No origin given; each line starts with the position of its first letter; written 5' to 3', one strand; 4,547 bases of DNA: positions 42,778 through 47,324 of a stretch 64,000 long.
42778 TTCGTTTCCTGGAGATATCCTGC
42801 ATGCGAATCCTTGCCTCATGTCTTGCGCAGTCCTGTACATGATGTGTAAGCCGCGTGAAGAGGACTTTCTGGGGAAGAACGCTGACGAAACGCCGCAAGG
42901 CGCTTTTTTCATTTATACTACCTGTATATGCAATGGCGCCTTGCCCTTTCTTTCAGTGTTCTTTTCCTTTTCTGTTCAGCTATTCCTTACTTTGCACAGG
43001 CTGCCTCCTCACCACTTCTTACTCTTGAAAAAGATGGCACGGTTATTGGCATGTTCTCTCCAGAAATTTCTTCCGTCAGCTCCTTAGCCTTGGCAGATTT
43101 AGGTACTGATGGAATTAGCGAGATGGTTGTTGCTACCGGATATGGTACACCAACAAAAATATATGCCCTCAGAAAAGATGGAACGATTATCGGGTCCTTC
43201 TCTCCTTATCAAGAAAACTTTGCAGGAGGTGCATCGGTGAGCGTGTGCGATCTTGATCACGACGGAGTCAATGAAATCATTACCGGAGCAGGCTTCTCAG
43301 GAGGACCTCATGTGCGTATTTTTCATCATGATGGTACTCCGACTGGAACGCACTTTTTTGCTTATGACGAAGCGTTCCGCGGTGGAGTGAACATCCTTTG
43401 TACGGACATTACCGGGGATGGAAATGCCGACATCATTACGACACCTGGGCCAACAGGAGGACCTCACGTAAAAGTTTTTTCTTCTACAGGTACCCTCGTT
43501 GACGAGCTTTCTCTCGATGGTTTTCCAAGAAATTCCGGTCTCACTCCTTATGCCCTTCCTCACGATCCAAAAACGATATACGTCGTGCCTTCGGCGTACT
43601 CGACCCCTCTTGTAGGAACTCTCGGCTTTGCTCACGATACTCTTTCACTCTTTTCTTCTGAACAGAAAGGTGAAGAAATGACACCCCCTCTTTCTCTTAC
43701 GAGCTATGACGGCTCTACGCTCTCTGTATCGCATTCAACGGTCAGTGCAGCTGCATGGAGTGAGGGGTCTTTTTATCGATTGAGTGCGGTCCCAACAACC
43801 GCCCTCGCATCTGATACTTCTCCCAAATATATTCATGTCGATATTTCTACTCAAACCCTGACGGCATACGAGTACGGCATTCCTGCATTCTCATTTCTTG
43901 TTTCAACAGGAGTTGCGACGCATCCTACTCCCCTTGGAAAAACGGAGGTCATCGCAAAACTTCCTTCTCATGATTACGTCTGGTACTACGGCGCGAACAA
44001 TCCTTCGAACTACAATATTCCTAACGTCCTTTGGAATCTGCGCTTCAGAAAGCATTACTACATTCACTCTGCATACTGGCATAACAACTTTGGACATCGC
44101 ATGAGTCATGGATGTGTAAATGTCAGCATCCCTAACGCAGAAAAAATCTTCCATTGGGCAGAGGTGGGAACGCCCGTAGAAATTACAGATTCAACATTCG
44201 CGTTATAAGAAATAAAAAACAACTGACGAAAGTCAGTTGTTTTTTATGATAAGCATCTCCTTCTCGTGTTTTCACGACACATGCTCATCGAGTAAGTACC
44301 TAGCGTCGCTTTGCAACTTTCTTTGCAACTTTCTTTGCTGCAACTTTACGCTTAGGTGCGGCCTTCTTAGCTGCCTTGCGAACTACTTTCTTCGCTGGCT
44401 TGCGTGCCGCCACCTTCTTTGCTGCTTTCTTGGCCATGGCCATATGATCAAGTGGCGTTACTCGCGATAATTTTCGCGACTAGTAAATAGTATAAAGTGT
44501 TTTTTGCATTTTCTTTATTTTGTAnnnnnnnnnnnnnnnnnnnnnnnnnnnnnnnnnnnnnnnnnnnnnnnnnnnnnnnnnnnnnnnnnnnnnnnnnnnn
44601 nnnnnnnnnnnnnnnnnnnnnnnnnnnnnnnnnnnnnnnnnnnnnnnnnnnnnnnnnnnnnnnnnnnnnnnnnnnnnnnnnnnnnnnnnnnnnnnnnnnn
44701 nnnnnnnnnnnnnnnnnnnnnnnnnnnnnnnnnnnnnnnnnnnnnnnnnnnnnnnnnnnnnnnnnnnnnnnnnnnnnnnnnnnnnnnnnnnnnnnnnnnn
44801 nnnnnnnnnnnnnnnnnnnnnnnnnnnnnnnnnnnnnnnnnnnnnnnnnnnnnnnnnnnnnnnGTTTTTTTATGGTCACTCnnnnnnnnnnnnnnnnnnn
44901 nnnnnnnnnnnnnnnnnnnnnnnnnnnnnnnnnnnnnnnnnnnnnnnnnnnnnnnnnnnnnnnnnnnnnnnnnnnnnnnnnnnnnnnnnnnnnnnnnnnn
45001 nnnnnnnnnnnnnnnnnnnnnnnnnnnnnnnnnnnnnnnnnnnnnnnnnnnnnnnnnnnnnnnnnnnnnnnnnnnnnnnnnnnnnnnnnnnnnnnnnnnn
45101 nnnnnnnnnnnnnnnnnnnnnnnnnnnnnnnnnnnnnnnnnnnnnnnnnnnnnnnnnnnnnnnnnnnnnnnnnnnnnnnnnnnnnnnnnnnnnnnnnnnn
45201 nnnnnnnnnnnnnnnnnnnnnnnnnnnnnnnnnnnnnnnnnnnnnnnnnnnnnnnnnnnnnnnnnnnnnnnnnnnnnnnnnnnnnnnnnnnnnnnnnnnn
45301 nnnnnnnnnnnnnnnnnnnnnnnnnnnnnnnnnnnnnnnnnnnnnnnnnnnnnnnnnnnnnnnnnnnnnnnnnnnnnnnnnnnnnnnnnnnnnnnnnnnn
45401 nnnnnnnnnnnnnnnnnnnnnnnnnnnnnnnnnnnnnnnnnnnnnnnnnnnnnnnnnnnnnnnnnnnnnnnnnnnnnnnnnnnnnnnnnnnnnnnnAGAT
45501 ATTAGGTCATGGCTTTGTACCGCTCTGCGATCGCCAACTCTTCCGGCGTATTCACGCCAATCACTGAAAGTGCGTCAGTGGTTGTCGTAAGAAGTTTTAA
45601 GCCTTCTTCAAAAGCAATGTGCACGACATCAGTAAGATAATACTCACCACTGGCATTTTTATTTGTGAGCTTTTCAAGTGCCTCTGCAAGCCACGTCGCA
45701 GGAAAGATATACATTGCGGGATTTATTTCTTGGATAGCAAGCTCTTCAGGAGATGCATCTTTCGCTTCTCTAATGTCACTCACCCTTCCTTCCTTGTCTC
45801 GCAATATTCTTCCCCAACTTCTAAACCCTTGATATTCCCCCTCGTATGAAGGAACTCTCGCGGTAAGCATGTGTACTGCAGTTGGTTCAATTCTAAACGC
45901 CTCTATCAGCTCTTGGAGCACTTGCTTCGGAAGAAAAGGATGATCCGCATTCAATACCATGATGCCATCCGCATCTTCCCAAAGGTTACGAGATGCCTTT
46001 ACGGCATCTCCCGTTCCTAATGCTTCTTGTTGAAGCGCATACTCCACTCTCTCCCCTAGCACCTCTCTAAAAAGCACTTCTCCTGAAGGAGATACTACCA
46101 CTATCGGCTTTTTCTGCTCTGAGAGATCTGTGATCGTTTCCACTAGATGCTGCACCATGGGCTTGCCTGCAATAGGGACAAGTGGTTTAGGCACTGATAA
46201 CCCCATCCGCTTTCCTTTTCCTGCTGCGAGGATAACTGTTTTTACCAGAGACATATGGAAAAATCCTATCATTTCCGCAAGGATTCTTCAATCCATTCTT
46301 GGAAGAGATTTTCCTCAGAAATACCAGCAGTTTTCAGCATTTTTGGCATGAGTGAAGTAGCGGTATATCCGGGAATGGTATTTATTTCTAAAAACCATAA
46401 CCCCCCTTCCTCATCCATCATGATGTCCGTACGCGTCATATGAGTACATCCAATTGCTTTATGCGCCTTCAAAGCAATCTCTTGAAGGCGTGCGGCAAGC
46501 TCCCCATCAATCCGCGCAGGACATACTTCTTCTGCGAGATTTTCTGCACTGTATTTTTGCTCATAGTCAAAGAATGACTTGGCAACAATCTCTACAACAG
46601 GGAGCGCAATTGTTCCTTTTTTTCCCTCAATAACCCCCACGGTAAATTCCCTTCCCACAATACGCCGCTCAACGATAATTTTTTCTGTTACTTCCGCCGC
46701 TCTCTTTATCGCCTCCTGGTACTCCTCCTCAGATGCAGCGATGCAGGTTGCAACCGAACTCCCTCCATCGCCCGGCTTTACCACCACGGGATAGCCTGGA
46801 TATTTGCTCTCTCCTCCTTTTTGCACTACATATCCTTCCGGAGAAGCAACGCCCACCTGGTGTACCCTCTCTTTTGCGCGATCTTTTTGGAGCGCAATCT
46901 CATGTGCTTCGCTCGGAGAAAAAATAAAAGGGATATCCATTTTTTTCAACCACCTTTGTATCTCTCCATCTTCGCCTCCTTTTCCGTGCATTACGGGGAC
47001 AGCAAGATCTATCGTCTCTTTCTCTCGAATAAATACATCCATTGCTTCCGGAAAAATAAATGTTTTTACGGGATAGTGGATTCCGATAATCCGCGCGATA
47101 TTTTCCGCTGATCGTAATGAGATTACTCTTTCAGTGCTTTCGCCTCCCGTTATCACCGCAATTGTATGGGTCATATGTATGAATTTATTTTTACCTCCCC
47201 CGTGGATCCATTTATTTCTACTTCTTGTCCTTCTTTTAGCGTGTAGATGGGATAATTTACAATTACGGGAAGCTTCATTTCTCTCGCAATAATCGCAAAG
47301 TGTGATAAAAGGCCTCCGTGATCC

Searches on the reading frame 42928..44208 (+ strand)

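Call 64: search_protein_families(library=pfam, proteins=[window:42928-44208:+], max_evalue=0.001)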
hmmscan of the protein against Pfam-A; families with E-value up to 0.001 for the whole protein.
window:42928-44208:+ (426 aa): 3 families
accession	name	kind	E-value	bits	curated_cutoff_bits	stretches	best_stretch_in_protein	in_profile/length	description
PF03734.19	YkuD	-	8.6e-25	88.5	23.4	1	299-419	1-146/146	L,D-transpeptidase catalytic domain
PF01839.29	FG-GAP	-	1.2e-09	38.3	22.1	1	101-125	2-26/37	FG-GAP repeat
PF13517.12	FG-GAP_3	-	3.8e-08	34.3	26.9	1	60-118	4-60/61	FG-GAP-like repeat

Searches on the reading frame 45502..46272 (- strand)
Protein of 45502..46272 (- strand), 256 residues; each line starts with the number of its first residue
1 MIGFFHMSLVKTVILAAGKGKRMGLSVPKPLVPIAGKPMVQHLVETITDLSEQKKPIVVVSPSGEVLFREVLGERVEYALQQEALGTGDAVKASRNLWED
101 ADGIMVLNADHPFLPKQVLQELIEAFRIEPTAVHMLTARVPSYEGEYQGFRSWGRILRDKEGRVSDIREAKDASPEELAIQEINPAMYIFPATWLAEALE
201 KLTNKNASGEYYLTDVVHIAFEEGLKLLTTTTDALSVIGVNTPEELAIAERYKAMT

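Call 64: search_protein_families(library=pfam, proteins=[window:45502-46272:-], max_evalue=0.001)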
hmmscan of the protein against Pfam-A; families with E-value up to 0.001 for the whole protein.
window:45502-46272:- (256 aa): 4 families
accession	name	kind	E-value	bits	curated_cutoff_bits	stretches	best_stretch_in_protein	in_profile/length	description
PF12804.13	NTP_transf_3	-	1.6e-21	77.6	27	1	13-203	2-145/160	MobA-like NTP transferase domain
PF00483.29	NTP_transferase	-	5.9e-20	72.3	21.2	1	11-228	1-217/245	Nucleotidyl transferase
PF01128.25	IspD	-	2.3e-10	41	27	1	11-131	2-123/221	2-C-methyl-D-erythritol 4-phosphate cytidylyltransferase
PF02348.25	CTP_transf_3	-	5.1e-06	26.9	22.6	1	29-129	16-117/217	Cytidylyltransferase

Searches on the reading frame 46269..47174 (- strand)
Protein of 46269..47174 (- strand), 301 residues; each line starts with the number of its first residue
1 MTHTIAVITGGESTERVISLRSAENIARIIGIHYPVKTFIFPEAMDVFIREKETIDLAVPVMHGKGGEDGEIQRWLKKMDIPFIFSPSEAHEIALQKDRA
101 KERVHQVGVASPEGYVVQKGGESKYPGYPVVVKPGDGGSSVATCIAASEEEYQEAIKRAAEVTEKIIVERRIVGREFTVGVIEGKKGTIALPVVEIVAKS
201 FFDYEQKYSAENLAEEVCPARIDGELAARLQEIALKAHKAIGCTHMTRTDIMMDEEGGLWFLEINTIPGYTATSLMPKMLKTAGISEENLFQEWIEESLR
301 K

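Call 64: search_protein_families(library=pfam, proteins=[window:46269-47174:-], max_evalue=0.001)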
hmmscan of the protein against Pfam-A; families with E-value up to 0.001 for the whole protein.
window:46269-47174:- (301 aa): 7 families
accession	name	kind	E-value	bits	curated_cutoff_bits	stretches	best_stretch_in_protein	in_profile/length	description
PF07478.18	Dala_Dala_lig_C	-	3.1e-49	167.7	24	1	126-295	35-203/204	D-ala D-ala ligase C-terminus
PF01820.27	Dala_Dala_lig_N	-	2.8e-15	57.4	34.6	2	50-84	85-119/121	D-ala D-ala ligase N-terminus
PF13535.11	ATP-grasp_4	-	7.9e-07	29.3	27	1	128-266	3-150/160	ATP-grasp domain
PF02655.19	ATP-grasp_3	-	2.1e-06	28.4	23.2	1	122-266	26-155/160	ATP-grasp domain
PF02786.22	CPSase_L_D2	-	3.4e-05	23.9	19.8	1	123-266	34-178/211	Carbamoyl-phosphate synthase L chain, ATP binding domain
PF03133.20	TTL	-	3.4e-05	23.6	20.1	1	198-277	189-268/292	Tubulin-tyrosine ligase family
PF02222.28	ATP-grasp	-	0.00032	20.8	27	0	127-263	30-158/179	ATP-grasp domain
